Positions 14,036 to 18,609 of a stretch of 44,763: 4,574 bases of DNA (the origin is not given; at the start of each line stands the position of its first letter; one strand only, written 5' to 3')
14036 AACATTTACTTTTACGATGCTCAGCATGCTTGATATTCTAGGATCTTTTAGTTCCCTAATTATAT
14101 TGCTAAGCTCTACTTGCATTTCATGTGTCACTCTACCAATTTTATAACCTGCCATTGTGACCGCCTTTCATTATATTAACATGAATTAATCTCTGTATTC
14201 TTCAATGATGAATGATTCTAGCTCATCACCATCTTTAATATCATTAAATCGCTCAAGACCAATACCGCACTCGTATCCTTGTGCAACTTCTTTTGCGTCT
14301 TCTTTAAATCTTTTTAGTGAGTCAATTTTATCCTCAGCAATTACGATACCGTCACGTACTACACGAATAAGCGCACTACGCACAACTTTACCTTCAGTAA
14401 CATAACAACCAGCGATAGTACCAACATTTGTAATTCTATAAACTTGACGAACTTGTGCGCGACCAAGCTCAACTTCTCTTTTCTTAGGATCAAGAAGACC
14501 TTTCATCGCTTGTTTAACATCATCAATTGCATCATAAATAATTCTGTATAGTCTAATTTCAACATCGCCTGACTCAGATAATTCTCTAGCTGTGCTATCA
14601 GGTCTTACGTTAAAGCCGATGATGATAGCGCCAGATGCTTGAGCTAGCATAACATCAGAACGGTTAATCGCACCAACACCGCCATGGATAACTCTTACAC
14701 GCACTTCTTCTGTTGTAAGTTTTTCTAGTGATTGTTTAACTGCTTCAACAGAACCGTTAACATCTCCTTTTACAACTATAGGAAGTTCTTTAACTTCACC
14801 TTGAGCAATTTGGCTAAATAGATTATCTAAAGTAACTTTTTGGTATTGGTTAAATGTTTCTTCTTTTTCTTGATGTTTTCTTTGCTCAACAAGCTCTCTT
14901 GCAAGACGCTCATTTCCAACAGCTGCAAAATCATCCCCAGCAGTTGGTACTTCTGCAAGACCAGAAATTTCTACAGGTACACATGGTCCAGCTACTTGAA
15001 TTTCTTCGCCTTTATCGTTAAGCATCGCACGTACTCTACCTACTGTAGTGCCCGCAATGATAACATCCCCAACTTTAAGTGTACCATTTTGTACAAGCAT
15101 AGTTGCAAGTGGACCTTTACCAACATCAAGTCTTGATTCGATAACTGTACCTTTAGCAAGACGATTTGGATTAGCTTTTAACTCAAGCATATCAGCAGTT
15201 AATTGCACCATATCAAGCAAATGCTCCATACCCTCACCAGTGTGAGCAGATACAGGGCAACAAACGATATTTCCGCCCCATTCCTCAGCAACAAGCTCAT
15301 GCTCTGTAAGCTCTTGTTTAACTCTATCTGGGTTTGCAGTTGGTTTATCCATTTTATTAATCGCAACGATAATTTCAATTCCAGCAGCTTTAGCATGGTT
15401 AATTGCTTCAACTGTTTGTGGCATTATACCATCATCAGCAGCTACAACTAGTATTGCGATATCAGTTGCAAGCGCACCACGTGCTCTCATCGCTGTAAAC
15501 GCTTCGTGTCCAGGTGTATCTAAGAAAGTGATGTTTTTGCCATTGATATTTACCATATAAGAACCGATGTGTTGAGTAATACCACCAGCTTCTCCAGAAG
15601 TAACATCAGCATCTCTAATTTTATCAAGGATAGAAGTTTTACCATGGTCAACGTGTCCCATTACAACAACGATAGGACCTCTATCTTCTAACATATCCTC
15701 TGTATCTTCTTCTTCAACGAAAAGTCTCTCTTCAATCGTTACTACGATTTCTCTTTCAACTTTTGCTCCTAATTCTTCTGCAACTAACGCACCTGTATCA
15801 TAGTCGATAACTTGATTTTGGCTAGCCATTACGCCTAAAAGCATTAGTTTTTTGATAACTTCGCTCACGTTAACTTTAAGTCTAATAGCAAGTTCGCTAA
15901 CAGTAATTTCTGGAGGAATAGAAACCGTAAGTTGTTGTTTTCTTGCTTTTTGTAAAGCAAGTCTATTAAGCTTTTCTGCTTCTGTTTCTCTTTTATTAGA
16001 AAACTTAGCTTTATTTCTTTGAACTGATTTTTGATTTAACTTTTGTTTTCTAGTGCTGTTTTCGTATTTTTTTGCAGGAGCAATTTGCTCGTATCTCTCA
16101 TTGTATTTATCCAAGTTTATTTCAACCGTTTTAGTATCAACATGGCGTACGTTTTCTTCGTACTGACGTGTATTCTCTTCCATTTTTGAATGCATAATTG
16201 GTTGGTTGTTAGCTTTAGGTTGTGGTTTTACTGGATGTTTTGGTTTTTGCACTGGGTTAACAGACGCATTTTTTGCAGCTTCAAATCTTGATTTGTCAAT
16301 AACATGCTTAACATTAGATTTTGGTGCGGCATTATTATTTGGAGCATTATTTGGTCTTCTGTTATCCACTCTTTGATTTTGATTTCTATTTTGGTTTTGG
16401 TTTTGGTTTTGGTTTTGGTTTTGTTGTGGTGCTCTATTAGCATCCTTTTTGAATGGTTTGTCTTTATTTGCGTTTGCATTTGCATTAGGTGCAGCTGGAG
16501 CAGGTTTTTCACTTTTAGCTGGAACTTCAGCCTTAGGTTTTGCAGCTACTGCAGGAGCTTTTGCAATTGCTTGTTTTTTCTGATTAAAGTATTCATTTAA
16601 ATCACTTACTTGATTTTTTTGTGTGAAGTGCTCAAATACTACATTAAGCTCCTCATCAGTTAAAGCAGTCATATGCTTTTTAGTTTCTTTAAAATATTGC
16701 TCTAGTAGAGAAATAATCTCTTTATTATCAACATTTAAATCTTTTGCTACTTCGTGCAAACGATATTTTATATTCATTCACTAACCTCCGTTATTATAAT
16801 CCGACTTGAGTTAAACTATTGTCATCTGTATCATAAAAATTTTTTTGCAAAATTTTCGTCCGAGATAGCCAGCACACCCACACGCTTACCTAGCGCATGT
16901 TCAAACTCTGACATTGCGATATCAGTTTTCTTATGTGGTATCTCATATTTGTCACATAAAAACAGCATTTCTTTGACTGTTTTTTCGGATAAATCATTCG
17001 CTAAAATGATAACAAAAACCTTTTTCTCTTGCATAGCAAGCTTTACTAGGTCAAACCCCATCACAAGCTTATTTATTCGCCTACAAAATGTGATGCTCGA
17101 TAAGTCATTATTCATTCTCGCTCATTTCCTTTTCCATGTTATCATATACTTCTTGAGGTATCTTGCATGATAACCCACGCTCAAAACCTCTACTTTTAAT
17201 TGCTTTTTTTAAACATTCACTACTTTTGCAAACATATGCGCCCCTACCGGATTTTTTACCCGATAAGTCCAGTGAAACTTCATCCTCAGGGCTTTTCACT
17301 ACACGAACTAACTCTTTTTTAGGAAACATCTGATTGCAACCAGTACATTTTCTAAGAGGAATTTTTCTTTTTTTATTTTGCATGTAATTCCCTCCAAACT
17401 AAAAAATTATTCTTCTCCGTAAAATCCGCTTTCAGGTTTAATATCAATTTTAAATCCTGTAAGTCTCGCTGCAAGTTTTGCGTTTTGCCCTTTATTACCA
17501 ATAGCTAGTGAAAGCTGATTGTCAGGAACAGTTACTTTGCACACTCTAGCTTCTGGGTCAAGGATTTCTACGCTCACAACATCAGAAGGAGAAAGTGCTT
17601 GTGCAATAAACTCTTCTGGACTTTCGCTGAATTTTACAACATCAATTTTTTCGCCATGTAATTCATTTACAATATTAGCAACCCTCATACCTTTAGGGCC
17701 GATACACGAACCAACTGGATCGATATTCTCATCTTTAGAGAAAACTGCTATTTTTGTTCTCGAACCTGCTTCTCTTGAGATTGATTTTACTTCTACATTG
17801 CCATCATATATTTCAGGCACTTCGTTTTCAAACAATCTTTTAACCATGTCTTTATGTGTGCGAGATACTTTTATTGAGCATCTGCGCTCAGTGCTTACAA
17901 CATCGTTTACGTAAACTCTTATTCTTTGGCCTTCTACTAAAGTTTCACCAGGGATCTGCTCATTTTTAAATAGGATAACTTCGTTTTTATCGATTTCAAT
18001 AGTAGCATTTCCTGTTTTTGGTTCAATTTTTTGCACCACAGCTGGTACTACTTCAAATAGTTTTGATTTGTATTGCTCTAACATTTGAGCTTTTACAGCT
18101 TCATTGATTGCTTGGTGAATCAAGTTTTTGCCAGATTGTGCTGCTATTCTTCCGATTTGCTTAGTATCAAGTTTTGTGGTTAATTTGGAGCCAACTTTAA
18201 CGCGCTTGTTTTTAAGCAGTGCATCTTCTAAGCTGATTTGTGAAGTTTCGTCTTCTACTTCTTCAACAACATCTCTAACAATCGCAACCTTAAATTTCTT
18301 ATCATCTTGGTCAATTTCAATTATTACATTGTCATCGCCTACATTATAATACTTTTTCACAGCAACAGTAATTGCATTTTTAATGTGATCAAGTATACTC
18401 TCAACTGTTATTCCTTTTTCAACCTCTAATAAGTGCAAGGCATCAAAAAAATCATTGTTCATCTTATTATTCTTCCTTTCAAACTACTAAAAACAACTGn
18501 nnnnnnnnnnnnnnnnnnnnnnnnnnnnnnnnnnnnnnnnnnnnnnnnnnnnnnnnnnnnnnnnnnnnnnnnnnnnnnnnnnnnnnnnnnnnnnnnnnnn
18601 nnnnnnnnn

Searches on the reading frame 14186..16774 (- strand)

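Call 35: search_protein_families(library=pfam, proteins=[window:14186-16774:-], max_evalue=0.00001)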
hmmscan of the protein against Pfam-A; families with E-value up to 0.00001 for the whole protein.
window:14186-16774:- (862 aa): 9 families
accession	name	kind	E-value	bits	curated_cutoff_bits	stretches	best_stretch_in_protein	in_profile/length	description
PF11987.13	IF-2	-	9.6e-46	154.9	27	1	640-754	3-117/117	Translation-initiation factor 2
PF00009.33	GTP_EFTU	-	9.2e-37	126.9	26.5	1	368-524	5-183/188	Elongation factor Tu GTP binding domain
PF22042.2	EF-G_D2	-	2.2e-27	95.4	27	1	540-618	2-83/84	Elongation factor G domain 2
PF04760.21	IF2_N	-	1.3e-23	82.9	25.3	2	288-337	2-52/53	Translation initiation factor IF-2, N-terminal region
PF01926.29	MMR_HSR1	-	5.3e-12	46.3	21.9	1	369-474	2-113/113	50S ribosome-binding GTPase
PF03144.31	GTP_EFTU_D2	-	1.7e-07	32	30.3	0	785-850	1-70/73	Elongation factor Tu domain 2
PF00025.27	Arf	-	2.2e-06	27.7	22.3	1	369-522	17-169/174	ADP-ribosylation factor family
PF02421.24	FeoB_N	-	2.5e-06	27.5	27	1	369-522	3-155/156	Ferrous iron transport protein B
PF09439.16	SRPRB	-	8.7e-06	25.7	25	0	366-494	3-138/178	Signal recognition particle receptor beta subunit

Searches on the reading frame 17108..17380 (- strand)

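Call 35: search_protein_families(library=pfam, proteins=[window:17108-17380:-], max_evalue=0.00001)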
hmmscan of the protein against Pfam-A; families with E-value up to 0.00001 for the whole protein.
window:17108-17380:- (90 aa): 1 family
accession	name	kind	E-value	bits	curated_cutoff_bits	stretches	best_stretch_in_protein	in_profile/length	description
PF04296.18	YlxR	-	1.2e-32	112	26.9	1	10-84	1-75/75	Protein of unknown function (DUF448)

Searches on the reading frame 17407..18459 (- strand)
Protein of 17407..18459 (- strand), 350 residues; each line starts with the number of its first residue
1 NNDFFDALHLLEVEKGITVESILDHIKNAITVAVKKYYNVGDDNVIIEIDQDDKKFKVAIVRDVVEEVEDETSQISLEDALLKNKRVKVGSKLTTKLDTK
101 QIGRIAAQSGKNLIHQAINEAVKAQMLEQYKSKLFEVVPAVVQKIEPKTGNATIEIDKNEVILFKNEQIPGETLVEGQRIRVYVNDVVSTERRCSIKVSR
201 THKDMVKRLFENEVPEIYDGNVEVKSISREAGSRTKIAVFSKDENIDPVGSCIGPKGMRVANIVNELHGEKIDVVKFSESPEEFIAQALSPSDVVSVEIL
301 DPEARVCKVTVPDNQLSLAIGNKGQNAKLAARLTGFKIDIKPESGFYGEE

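Call 35: search_protein_families(library=pfam, proteins=[window:17407-18459:-], max_evalue=0.00001)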
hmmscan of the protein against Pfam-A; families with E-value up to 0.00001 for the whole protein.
window:17407-18459:- (350 aa): 2 families
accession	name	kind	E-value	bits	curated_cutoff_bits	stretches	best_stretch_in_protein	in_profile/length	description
PF13184.12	KH_5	-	2.4e-28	98.5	27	1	231-299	1-69/69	NusA-like KH domain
PF08529.16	NusA_N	-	4.2e-26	92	23.8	1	3-123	1-118/119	NusA N-terminal domain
